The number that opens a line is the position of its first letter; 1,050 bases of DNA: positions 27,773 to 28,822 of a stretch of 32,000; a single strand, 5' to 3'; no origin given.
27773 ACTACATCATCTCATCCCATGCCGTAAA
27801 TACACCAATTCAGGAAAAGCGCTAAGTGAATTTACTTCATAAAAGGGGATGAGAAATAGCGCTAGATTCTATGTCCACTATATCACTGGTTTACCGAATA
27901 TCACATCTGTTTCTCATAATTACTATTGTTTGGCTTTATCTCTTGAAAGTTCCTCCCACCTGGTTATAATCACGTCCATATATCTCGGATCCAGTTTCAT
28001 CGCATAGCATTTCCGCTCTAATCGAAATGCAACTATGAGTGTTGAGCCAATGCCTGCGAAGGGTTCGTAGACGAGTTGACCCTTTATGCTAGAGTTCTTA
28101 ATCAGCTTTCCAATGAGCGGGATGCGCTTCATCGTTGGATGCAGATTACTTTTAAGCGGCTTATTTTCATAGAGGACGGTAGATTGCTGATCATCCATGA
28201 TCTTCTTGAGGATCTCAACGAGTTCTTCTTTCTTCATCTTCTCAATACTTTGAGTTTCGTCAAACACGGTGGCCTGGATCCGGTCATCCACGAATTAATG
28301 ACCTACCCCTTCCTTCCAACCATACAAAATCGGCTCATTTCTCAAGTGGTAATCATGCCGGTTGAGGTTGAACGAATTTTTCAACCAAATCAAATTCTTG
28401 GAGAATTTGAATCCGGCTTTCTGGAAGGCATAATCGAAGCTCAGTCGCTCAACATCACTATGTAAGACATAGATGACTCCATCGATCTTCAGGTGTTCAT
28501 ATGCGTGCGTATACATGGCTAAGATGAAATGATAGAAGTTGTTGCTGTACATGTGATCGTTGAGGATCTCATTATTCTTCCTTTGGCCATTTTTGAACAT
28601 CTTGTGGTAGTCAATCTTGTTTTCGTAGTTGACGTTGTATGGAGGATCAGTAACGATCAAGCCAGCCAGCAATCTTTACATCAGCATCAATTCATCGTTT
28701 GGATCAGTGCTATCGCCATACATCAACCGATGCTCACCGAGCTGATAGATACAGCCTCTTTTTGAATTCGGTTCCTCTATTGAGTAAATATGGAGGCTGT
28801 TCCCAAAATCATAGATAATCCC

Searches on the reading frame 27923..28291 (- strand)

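Call 55: search_protein_families(library=pfam, proteins=[window:27923-28291:-], max_evalue=0.01)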
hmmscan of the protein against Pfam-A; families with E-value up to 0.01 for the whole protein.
window:27923-28291:- (122 aa): 1 family
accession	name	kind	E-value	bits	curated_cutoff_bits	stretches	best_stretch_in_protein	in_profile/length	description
PF01555.25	N6_N4_Mtase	-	1.2e-11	45.4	26.7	1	39-108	149-219/221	DNA methylase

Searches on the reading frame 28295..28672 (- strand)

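Call 55: search_protein_families(library=pfam, proteins=[window:28295-28672:-], max_evalue=0.01)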
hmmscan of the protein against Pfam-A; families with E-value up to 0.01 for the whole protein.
window:28295-28672:- (125 aa): 2 families
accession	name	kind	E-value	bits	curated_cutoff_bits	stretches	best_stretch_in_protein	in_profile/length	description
PF01555.25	N6_N4_Mtase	-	9.5e-10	39.2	26.7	1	5-121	3-107/221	DNA methylase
PF21105.3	DyP_N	-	0.0012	19.4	27.5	1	23-77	89-136/163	DyP dimeric alpha+beta barrel domain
